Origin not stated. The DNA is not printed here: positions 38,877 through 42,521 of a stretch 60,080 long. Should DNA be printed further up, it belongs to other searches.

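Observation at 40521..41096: IleRS carries an apparently intact histidine-phosphatase domain inserted in its catalytic core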

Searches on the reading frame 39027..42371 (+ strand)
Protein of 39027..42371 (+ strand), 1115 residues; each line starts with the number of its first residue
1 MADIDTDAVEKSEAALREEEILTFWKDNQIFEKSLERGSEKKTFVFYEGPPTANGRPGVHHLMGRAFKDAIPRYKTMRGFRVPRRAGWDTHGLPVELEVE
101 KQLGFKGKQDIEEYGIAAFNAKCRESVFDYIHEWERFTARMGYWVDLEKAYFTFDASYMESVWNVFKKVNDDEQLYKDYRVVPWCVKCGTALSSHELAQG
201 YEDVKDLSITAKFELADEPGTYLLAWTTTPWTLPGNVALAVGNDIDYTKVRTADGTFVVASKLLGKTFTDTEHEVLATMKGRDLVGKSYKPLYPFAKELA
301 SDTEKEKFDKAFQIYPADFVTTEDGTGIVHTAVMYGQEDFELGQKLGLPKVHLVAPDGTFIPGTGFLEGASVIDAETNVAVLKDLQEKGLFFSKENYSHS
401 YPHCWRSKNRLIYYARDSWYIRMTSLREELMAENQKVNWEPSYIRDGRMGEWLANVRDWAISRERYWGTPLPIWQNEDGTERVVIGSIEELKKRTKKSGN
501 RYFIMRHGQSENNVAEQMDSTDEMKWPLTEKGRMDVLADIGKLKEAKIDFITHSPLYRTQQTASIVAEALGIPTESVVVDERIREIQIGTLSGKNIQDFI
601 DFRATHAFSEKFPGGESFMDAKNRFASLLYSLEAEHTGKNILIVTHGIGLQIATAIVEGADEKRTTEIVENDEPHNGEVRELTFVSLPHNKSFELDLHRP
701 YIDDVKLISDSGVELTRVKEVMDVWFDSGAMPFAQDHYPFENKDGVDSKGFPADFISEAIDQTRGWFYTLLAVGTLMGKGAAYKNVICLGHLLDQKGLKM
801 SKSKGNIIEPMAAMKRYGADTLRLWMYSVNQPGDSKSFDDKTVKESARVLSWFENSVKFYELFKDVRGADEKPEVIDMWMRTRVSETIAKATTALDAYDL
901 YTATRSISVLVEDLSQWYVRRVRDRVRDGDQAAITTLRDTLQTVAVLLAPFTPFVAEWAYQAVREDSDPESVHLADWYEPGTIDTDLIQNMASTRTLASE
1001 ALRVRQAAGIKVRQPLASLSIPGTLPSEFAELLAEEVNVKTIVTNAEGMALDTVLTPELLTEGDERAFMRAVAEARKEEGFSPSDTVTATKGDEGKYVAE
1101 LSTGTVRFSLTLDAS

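Call 3: search_protein_families(library=pfam, proteins=[window:39027-42371:+], max_evalue=0.01)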
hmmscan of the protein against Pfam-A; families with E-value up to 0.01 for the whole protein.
window:39027-42371:+ (1115 aa): 6 families
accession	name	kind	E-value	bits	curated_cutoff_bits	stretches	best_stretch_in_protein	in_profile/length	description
PF00133.28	tRNA-synt_1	-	1.4e-121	406.6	22.7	2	21-500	2-273/414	tRNA synthetases class I (I, L, M and V)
PF00300.27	His_Phos_1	-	6.6e-29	101.4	21.7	1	503-665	2-166/194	Histidine phosphatase superfamily (branch 1)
PF08264.19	Anticodon_1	-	2.1e-24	86.5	25.1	1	877-1016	1-144/148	Anticodon-binding domain of tRNA ligase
PF09334.17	tRNA-synt_1g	-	1.2e-15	57.6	20.1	2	767-843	295-371/391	tRNA synthetases class I (M)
PF19302.4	DUF5915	-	6.1e-06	26.3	27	1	1043-1088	96-141/195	Domain of unknown function (DUF5915)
PF01921.24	tRNA-synt_1f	-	0.005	16.2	27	0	793-844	276-326/360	tRNA synthetases class I (K)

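Call 4: search_protein_families(library=ncbifam, proteins=[window:39027-42371:+], max_evalue=0.01)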
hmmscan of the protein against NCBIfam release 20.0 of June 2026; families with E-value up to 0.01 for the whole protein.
window:39027-42371:+ (1115 aa): 31 families (the best 25 are shown)
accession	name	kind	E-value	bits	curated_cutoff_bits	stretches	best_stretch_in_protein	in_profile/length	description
TIGR00392.1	ileS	equivalog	2e-259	863.3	621.4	2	10-568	4-570/861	isoleucine--tRNA ligase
NF000258.1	MupB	exception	3.1e-216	720.5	1900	2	13-497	4-479/1033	mupirocin-resistant isoleucine--tRNA ligase MupB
NF000257.1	MupA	exception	1.7e-213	711.3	1900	2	18-494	9-472/1024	mupirocin-resistant isoleucine--tRNA ligase MupA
NF009687.0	PRK13208.1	equivalog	3e-115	386.2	738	3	714-1045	451-789/801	valine--tRNA ligase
TIGR00422.1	valS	equivalog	1.9e-111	373.6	612.1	3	713-1024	442-760/863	valine--tRNA ligase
NF004349.1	PRK05729.1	equivalog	1.3e-96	324.8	704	3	713-1019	432-739/860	valine--tRNA ligase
NF040702.1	ileS_w_GNAT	exception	1.9e-93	313.9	1999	3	5-269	10-288/1100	isoleucine--tRNA ligase, N-acetyltransferase domain-containing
NF011492.0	PRK14900.1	equivalog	7.5e-60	202.9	1783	3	713-1043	448-790/1044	valine--tRNA ligase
NF000540.1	alt_ValS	exception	1.9e-57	194.8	900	3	719-1020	496-799/827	valine--tRNA ligase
NF008957.0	PRK12300.1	subfamily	2.5e-51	174.7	677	2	18-330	10-312/946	leucine--tRNA ligase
TIGR00395.1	leuS_arch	equivalog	1.2e-46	159.2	648.5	2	786-978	608-788/938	leucine--tRNA ligase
TIGR00396.1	leuS_bact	equivalog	2.6e-28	98.7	548.4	3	796-967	602-762/843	leucine--tRNA ligase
TIGR00398.1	metG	equivalog_domain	2.3e-21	76.1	336.35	2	776-967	304-505/530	methionine--tRNA ligase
NF038349.1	dPGM_arch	equivalog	9.9e-21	74.5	225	1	504-653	3-144/194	2,3-diphosphoglycerate-dependent phosphoglycerate mutase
NF005567.0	PRK07238.1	equivalog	1.9e-18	67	326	1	493-647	171-327/378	bifunctional RNase H/acid phosphatase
TIGR03162.1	ribazole_cobC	equivalog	2.4e-17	62.9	162.9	1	504-667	3-165/176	alpha-ribazole phosphatase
NF045917.1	PhserinePhPspA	equivalog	5.5e-14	52.3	350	1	501-655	3-159/211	phosphoserine phosphatase PspA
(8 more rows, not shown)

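Call 17: search_solved_structures(query=window:39027-42371:+, max_evalue=1e-10, show_alignments=1)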
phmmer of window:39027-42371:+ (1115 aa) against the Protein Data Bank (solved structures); distinct sequences matched with E-value up to 1e-10: 41.
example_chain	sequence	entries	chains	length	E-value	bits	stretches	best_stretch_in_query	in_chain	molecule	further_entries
8c8w_A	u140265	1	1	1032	9.5e-229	765.3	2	14-495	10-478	Isoleucine--tRNA ligase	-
8c8u_A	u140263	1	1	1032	1.3e-226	758.2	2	14-495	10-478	Isoleucine--tRNA ligase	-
8c8v_A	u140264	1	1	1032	1.8e-226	757.8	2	14-495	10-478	Isoleucine--tRNA ligase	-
8c9d_A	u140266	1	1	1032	6.1e-225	752.7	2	14-495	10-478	Isoleucine--tRNA ligase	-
1ile_A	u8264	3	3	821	2.8e-219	733.9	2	17-497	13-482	ISOLEUCYL-TRNA SYNTHETASE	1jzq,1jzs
6ldk_A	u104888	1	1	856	5.2e-172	577.4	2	17-494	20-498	Isoleucine--tRNA ligase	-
9wqs_A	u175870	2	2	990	6.7e-165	553.9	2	17-495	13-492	Isoleucine--tRNA ligase, cytoplasmic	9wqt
7d5c_A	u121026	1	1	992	6.8e-165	553.9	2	17-495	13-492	Isoleucine--tRNA ligase, cytoplasmic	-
8wnd_A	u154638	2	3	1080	8.2e-165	553.6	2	17-495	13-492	isoleucine--tRNA ligase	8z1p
9w01_B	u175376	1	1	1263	1.4e-164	552.8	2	16-493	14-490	Isoleucine--tRNA ligase, cytoplasmic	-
8c9f_A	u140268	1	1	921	1.2e-93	317.9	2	16-506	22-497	Isoleucine--tRNA ligase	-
8c9e_A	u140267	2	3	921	3.7e-91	309.7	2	16-506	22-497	Isoleucine--tRNA ligase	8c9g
1ffy_A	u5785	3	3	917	4.6e-89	302.8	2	17-481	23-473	ISOLEUCYL-TRNA SYNTHETASE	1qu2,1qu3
8wnf_A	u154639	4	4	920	9.1e-68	232.3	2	12-474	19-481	Isoleucine--tRNA ligase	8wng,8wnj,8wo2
8wni_A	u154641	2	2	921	9.1e-68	232.3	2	12-474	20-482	Isoleucine--tRNA ligase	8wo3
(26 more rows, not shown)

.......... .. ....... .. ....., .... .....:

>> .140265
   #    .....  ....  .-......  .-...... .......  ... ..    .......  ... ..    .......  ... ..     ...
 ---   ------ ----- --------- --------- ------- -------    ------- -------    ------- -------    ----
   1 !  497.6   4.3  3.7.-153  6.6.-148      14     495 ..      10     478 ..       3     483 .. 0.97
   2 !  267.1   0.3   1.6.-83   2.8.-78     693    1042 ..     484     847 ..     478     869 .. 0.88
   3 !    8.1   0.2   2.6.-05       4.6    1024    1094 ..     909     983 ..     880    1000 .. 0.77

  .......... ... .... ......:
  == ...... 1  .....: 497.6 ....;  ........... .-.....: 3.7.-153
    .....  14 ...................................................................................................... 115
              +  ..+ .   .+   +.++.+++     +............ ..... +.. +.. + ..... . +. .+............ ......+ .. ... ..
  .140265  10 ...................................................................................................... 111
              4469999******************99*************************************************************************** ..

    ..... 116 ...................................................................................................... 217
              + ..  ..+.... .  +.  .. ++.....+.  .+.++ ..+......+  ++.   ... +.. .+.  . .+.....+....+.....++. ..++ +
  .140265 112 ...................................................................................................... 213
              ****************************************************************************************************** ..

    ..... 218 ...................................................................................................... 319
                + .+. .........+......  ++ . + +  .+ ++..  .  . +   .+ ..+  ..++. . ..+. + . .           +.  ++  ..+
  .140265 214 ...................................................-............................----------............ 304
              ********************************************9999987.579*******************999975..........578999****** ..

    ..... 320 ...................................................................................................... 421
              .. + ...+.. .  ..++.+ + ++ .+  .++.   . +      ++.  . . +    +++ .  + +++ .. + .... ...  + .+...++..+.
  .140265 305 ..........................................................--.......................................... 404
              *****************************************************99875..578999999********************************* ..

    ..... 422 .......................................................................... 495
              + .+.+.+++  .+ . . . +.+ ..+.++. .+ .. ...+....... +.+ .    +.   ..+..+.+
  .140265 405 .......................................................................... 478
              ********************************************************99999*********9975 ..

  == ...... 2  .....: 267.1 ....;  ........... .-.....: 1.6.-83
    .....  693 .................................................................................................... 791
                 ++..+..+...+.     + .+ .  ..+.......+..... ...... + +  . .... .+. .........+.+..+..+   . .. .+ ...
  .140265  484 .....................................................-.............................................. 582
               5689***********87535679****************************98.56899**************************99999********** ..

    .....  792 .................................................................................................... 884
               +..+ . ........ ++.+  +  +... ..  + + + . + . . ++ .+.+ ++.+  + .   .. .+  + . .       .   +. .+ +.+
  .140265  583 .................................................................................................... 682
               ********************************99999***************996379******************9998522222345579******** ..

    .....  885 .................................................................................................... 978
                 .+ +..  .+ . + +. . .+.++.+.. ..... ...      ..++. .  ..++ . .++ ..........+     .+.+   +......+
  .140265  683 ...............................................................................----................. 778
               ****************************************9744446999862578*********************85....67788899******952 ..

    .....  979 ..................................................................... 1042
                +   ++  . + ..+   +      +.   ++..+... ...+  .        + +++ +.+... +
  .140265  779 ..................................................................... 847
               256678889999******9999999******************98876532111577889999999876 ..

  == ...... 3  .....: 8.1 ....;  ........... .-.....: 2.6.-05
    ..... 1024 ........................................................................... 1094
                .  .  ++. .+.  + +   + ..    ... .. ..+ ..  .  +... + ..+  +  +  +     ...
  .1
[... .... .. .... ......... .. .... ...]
